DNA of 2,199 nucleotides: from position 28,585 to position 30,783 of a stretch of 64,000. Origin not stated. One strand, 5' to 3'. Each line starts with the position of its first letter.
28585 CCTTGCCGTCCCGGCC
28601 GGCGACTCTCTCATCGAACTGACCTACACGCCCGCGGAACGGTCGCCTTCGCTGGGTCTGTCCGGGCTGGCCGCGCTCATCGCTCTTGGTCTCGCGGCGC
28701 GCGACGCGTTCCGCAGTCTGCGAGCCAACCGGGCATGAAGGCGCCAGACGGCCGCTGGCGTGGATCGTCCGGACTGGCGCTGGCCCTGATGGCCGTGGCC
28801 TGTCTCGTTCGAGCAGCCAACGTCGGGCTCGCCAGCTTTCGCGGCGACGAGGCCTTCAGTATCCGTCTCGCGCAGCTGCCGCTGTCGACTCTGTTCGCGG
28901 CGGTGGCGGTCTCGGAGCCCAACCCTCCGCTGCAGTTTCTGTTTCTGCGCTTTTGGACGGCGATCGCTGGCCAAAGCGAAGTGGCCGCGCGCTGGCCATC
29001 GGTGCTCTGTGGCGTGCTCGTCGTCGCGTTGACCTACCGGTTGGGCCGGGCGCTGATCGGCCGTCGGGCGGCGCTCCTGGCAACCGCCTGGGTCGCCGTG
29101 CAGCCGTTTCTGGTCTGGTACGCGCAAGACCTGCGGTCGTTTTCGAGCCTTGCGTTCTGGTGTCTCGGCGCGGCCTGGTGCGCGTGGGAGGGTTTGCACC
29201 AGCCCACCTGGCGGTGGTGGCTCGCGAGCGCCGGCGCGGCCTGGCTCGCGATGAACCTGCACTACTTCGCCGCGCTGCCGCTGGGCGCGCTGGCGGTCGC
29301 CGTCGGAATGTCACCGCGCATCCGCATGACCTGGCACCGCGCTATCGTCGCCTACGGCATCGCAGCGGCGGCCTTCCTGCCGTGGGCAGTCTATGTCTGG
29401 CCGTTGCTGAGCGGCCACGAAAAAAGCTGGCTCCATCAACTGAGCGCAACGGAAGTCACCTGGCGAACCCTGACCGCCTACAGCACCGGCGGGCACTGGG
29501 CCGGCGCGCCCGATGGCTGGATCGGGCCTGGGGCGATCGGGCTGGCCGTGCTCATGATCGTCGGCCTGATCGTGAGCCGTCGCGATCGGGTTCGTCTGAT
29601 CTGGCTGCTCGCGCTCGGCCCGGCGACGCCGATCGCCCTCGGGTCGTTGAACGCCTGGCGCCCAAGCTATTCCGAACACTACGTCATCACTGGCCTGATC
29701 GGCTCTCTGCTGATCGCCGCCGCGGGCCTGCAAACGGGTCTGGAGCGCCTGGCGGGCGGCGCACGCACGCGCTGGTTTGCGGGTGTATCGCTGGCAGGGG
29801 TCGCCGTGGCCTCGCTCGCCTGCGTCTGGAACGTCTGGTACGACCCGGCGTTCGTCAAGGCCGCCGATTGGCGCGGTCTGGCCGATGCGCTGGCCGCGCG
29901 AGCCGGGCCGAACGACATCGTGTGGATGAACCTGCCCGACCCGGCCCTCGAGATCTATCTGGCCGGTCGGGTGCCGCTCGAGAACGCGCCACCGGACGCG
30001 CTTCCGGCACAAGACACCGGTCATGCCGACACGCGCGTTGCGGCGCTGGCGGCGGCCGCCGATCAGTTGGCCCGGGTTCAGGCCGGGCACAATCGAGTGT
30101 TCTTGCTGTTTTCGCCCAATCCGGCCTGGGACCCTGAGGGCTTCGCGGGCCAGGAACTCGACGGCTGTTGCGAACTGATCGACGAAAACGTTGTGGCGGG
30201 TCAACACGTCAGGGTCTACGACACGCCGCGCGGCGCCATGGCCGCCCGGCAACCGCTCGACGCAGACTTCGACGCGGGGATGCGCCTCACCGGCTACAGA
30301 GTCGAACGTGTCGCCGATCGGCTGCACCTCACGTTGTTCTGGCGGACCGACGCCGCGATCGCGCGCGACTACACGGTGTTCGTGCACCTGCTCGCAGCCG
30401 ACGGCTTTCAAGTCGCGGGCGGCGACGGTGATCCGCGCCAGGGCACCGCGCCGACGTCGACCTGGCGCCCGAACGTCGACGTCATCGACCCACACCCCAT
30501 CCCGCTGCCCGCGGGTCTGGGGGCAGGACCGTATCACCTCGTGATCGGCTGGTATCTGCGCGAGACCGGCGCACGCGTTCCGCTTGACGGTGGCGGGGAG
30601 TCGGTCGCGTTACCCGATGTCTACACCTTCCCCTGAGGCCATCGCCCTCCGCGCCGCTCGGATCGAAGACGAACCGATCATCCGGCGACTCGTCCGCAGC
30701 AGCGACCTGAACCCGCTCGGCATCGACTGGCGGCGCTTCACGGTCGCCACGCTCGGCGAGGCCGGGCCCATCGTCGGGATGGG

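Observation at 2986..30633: One ~110-120 aa module occurs 11 times at the C-termini of five different GT-C-like membrane proteins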

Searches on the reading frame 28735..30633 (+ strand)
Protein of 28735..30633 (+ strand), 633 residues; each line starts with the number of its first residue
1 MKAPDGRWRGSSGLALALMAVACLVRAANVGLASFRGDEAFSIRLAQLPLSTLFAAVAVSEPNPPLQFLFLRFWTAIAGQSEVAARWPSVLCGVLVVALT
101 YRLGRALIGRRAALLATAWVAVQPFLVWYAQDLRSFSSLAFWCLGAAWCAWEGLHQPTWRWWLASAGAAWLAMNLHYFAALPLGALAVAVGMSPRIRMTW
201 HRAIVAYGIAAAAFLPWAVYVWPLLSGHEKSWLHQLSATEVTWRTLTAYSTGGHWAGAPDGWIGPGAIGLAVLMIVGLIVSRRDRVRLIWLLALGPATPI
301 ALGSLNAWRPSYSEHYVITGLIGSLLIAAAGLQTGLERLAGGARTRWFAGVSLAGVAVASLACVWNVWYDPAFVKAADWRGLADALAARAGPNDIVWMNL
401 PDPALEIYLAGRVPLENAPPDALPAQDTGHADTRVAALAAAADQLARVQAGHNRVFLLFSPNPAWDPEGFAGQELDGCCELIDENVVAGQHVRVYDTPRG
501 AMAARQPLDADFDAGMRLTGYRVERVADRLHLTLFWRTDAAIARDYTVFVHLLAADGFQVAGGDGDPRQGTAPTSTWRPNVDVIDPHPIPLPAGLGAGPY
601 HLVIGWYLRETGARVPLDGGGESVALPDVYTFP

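Call 8: search_protein_families(library=pfam, proteins=[window:28735-30633:+], max_evalue=1)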
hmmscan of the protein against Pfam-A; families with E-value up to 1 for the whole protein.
window:28735-30633:+ (633 aa): 1 family
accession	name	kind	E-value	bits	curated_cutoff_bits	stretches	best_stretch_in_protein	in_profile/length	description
PF13231.12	PMT_2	-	3.1e-15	57.2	26.1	1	63-218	2-158/160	Dolichyl-phosphate-mannose-protein mannosyltransferase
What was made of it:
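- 28735..30636 (+): g5: ArnT-like PMT_2 GT-C protein. TM domain, then α/β periplasmic domain, then one module. PF13231 57.2 bits (call 8).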

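Call 12: search_protein_families(library=ncbifam, proteins=[window:28735-30633:+], max_evalue=1)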
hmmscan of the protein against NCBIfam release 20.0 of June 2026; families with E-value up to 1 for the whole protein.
window:28735-30633:+ (633 aa): 2 families
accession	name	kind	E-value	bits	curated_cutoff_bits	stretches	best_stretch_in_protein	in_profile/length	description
TIGR03663.1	TIGR03663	subfamily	3.9e-07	29.5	126.25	1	15-174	4-161/435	flippase activity-associated protein Agl23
TIGR04154.1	archaeo_STT3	subfamily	0.0082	14.5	450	1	82-124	95-137/831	oligosaccharyl transferase, archaeosortase A system-associated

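Call 45: find_homologous_proteins(query=window:28735-30633:+, max_evalue=1e-10)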
Query window:28735-30633:+ (633 aa): 60 proteins with E <= 1e-10 among 8000 candidates.
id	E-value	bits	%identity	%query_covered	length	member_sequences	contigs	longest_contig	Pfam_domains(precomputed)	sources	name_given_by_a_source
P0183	0.0e+0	1422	99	100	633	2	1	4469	PF13231.13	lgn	-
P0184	0.0e+0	1137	81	98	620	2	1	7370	PF13231.13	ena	-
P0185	1.4e-267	908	66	100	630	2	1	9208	PF13231.13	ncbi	-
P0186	1.6e-266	904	65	100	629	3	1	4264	PF13231.13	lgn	-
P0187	2.7e-263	893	64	100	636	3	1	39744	PF13231.13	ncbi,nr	ncbi:MAG: glycosyltransferase family 39 protein [Anaerolineales bacterium]|nr:glycosyltransferase fa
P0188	9.3e-255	865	64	95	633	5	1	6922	PF13231.13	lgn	-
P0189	2.4e-247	841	63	95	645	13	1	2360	PF13231.13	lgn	-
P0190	9.8e-246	835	61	100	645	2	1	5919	PF13231.13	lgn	-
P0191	1.3e-244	832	61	100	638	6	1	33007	PF13231.13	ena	-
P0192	1.1e-243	829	62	98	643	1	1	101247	PF13231.13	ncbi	-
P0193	2.2e-202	692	55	95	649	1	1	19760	PF13231.13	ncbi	-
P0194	4.6e-150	519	46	97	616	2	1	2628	PF13231.13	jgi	jgi:hypothetical protein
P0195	2.4e-147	510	46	94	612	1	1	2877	PF13231.13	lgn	-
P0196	3.4e-136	474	44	97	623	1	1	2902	PF13231.13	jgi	jgi:hypothetical protein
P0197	5.1e-136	473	42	96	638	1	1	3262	PF13231.13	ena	-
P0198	4.9e-135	470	42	97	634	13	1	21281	PF13231.13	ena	-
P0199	1.9e-134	468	43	95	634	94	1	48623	PF13231.13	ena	-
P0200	2.3e-134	467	44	97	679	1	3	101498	PF13231.13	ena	-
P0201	2.9e-134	467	42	97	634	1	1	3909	PF13231.13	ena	-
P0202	4.4e-134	467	43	94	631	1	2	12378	PF13231.13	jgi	jgi:mannosyltransferase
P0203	1.4e-133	465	43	95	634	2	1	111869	PF13231.13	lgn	-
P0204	1.5e-133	465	43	95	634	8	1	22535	PF13231.13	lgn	-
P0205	3.2e-133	464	41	96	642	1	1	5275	PF13231.13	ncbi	-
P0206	7.9e-133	462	43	95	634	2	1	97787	PF13231.13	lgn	-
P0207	1.0e-132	462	43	95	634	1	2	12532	PF13231.13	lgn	-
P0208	1.1e-132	462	43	95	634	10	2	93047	PF13231.13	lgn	-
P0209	1.3e-132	462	43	95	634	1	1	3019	PF13231.13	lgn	-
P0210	1.6e-132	461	43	95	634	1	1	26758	PF13231.13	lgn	-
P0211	2.0e-132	461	43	95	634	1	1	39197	PF13231.13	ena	-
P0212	2.4e-132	461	43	95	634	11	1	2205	PF13231.13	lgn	-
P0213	2.6e-131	457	43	95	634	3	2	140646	PF13231.13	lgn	-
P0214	6.5e-131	456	42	93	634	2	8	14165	PF13231.13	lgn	-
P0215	1.8e-125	438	41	96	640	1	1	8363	PF13231.13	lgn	-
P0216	4.6e-125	437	40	98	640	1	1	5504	PF13231.13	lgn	-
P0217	2.3e-122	428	40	93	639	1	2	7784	PF13231.13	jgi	jgi:hypothetical protein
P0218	5.8e-122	426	42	95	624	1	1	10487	PF13231.13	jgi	jgi:4-amino-4-deoxy-L-arabinose transferase-like glycosyltransferase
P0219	8.5e-121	423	41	94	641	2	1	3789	PF13231.13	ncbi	-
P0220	9.5e-120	419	40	95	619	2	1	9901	PF13231.13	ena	-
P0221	2.8e-111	391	43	86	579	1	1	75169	PF13231.13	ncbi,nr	ncbi:hypothetical protein EMGBD1_12980 [Anaerolineaceae bacterium]|nr:hypothetical protein EMGBD1_12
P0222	4.3e-60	222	41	57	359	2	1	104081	PF13231.13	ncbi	ncbi:hypothetical protein EMGBS3_03860, partial [Anaerolineaceae bacterium]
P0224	2.9e-41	160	36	23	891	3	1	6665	PF13231.13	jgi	jgi:4-amino-4-deoxy-L-arabinose transferase-like glycosyltransferase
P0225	5.5e-41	159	32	93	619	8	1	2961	PF02366.25,PF13231.13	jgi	jgi:hypothetical protein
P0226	2.3e-36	144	29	44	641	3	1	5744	PF13231.13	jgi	-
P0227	6.6e-33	132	30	88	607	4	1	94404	PF02366.25,PF13231.13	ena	-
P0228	3.7e-27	113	35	19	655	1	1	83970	PF13231.13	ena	-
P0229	1.5e-24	105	35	26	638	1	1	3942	PF13231.13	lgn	-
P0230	9.3e-24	102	27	92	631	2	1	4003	PF13231.13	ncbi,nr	ncbi:MAG: glycosyltransferase family 39 protein [Chloroflexota bacterium]|nr:glycosyltransferase fam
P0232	3.1e-19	87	35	29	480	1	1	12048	PF13231.13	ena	-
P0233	8.6e-15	72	33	31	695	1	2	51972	PF13231.13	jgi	jgi:hypothetical protein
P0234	3.4e-14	70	35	24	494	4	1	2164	PF11028.15,PF02366.25,PF13231.13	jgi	jgi:mannosyltransferase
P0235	4.0e-14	70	41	7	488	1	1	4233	PF13231.13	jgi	jgi:mannosyltransferase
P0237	1.1e-12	65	32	18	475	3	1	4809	PF11028.15,PF13231.13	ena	-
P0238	4.3e-12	63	28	57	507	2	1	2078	PF13231.13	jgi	jgi:hypothetical protein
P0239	1.2e-11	62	36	21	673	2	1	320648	PF13231.13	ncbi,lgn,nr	ncbi:MAG: glycosyltransferase family 39 protein [Kouleothrix sp.]|nr:glycosyltransferase family 39 p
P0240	4.9e-11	60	40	19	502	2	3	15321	PF02366.25,PF13231.13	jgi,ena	-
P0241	5.0e-11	60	37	27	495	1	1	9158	PF02366.25,PF13231.13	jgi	jgi:mannosyltransferase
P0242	8.8e-11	59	27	42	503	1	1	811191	PF13231.13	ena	-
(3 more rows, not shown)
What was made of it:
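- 28735..30636 (+): P0183 is 99% identical over all 633 aa (call 45).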

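Call 57: predict_structure(alignment_id=A5)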
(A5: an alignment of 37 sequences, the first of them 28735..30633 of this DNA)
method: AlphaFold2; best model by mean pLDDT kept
length: 633 residues; sequences in the alignment: 37
mean_pLDDT: 92.4   pTM: 0.85
mean pLDDT of the five models: 92.4, 91.5, 90.8, 90.6, 90.0
residues with pLDDT >= 90: 514; 70-90: 107; 50-70: 4; < 50: 8
segments of 3 or more residues with pLDDT < 50: 1-8
pLDDT, mean of each block of 10 residues (from residue 1): 49 90 95 91 92 85 85 93 95 98 96 97 96 93 98 95 98 92 97 95 96 91 79 87 97 95 97 97 96 98 92 94 98 93 90 94 94 90 95 93 91 93 83 91 95 94 84 92 91 95 94 95 90 95 95 94 92 93 94 90 95 93 93 86
secondary structure, 60 per line:
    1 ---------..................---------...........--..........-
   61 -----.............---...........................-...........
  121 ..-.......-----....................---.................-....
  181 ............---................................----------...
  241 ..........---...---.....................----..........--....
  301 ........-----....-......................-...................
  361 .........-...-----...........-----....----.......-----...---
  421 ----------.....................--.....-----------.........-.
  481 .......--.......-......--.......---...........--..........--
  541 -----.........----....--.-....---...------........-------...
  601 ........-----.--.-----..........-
elements in order: H10-27 H37-47 H50-59 H66-78 H82-108 H110-122 H124-130 H136-155 H159-175 H177-192 H196-227 H238-250 H260-280 H285-294 H297-308 H314-317 H319-340 H342-369 H379-389 E395-398 H403-409 E415-417 H431-451 E454-458 H470-478 E480-487 E490-496 H498-503 E506-512 E516-526 E529-538 E546-554 E559-562 H567-570 E583-590 E598-608 E623-632
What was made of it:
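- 28735..30636 (+): AF2 pLDDT 92.4, pTM 0.85 (call 57).
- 30238..30633 (+): g5 module (terminal subtype); the structure model was built on this copy. Forms residues 506-632 of the full-length model (call 57).
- The high pTM (0.85) of the g5 model suggests a fixed packing of the module against the enzyme (call 57).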

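Call 59: fold_search(model_id=the predicted structure, library=pdb)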
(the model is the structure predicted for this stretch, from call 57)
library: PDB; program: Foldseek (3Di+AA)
matches with E <= 10: 1000; with E <= 0.001: 40
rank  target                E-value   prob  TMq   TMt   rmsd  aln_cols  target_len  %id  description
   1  5ezm                  2.4e-08  1.00  0.47  0.54   9.4       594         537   17  Crystal Structure of ArnT from Cupriavidus metallidurans in the apo state (released 2016-02-17)
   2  5f15                  7.0e-08  1.00  0.50  0.58   8.4       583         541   15  Crystal Structure of ArnT from Cupriavidus metallidurans bound to Undecaprenyl phosphate (released 2016-02-17)
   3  8b6l_I                4.4e-07  1.00  0.43  0.41  11.8       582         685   12  Subtomogram average of the human Sec61-TRAP-OSTA-translocon (released 2022-12-07)
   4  7oci_F                6.3e-07  1.00  0.45  0.45   9.6       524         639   12  Cryo-EM structure of yeast Ost6p containing oligosaccharyltransferase complex (released 2022-02-16)
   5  6c26_A                1.2e-06  1.00  0.46  0.45   9.9       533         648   11  The Cryo-EM structure of a eukaryotic oligosaccharyl transferase complex (released 2018-01-31)
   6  8pn9_A                1.2e-06  1.00  0.45  0.43  11.3       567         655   12  Structure of human oligosaccharyltransferase OST-A complex bound to NGI-1 (released 2024-05-08)
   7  3waj                  1.4e-06  1.00  0.43  0.36  14.9       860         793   10  Crystal structure of the Archaeoglobus fulgidus oligosaccharyltransferase (O29867_ARCFU) complex with Zn and sulfate (released 2013-10-30)
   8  6ftg_5                1.6e-06  1.00  0.44  0.43  13.6       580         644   12  Subtomogram average of OST-containing ribosome-translocon complexes from canine rough microsomal membranes (released 2018-03-21)
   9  6ezn_F                1.7e-06  1.00  0.45  0.44  10.2       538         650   11  Cryo-EM structure of the yeast oligosaccharyltransferase (OST) complex (released 2018-01-17)
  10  9n9j_I                1.7e-06  1.00  0.42  0.39  10.1       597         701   11  Structure of a GRP94 folding intermediate engaged with a CCDC134- and FKBP11-bound secretory translocon (released 2025-11-19)
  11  6s7o_A                2.3e-06  1.00  0.44  0.43  11.9       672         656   12  Cryo-EM structure of human oligosaccharyltransferase complex OST-A (released 2019-12-18)
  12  8agc_A                2.4e-06  1.00  0.44  0.41   9.9       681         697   11  Structure of yeast oligosaccharylransferase complex with lipid-linked oligosaccharide and non-acceptor peptide bound (released 2022-12-07)
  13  9i5k_A                2.8e-06  1.00  0.43  0.54   7.6       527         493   13  Structure of the Chaetomium thermophilum Pmt4 homodimer (C2 symmetry) (released 2025-12-24)
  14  8age_A                2.8e-06  1.00  0.43  0.42   9.2       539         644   10  Structure of yeast oligosaccharylransferase complex with acceptor peptide bound (released 2022-12-07)
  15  9s6t_A                2.9e-06  1.00  0.45  0.57   8.5       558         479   13  Ternary cryo-EM structure of chicken ALG12 with Dol25-PP-GlcNAc2Man7, Dol25-P-Man, and Fab (released 2026-03-18)
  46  2r5o_B                1.8e-02  1.00  0.12  0.38   7.2       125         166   15  Crystal structure of the C-terminal domain of wzt (released 2007-12-25)
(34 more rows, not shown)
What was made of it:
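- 28735..30636 (+): Best solved match is ArnT 5ezm, E 2.4e-8 (call 59).
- On Acceptor-binding CBMs of GT-C enzymes (EmbC CTD, AftD CBMs, GT136 ORF12 CBM); a functional class, not one homologous family: The module follows the ArnT-type periplasmic domain in g5 (calls 57, 59).
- On GT-C glycosyltransferase scaffolds (Pfam PMT_2, PTPS_related, GT87): The g5 model matches ArnT, STT3, PMT, ALG and Emb structures (call 59).
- The same hits recur with the full-length model (call 59). In g5 the module follows an α/β domain that corresponds to the periplasmic domain of ArnT (calls 57, 59).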
